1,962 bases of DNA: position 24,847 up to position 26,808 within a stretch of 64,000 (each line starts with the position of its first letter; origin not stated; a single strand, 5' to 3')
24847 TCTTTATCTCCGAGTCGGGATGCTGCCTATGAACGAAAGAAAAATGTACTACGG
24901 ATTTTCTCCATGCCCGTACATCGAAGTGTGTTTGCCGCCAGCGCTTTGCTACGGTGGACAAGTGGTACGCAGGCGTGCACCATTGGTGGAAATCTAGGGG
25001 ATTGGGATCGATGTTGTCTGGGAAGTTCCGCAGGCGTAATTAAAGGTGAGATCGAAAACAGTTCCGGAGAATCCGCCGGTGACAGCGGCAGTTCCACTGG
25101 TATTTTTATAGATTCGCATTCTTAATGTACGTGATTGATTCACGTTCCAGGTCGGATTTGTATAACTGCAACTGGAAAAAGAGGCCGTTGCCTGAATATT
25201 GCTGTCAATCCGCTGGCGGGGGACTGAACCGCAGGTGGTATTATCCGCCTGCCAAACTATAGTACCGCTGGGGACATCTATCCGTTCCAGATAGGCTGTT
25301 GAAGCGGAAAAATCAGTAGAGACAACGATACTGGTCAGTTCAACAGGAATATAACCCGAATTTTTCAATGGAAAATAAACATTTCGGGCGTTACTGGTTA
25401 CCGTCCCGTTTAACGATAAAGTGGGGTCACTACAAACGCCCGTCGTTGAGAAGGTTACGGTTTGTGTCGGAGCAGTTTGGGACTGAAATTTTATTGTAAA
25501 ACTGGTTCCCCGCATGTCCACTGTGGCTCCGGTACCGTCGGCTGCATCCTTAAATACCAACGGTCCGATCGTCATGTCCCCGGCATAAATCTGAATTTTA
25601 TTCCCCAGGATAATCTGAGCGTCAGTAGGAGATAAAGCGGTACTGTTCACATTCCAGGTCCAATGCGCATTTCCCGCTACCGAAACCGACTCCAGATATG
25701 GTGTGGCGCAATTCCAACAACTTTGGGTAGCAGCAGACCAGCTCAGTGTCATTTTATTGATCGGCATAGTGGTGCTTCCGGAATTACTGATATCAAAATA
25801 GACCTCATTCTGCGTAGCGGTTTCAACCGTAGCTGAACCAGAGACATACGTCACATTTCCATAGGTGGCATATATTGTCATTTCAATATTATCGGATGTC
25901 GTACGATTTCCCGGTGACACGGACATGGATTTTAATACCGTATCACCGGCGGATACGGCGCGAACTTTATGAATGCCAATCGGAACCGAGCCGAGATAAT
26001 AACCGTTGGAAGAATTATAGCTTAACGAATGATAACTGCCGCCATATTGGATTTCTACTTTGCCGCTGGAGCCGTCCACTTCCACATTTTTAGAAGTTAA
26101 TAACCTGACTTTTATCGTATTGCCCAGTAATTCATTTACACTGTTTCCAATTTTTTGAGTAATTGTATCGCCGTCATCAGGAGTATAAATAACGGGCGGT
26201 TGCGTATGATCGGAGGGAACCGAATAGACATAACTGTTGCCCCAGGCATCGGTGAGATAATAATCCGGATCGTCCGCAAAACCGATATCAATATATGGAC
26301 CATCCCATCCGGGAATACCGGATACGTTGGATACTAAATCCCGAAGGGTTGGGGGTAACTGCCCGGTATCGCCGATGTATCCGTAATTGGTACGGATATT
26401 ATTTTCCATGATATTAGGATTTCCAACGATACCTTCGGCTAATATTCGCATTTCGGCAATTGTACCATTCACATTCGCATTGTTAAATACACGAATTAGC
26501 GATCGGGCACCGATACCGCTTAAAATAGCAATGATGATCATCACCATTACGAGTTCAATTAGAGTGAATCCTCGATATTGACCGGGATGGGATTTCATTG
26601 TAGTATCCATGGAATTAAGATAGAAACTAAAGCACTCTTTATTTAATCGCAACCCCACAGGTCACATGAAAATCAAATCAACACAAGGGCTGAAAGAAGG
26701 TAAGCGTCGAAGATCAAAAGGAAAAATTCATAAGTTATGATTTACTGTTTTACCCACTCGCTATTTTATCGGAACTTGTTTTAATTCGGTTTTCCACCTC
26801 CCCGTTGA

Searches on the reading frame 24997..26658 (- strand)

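Call 65: search_protein_families(library=pfam, proteins=[window:24997-26658:-], max_evalue=0.001)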
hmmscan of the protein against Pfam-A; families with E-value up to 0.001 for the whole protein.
window:24997-26658:- (554 aa): 2 families
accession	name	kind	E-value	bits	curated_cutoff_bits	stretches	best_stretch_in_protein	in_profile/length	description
PF07963.17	N_methyl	-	2.6e-06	27.2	21.2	1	29-49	5-25/27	Prokaryotic N-terminal methylation motif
PF08334.16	T2SSG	-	0.00096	19.6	21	0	97-165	31-96/108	Type II secretion system (T2SS), protein G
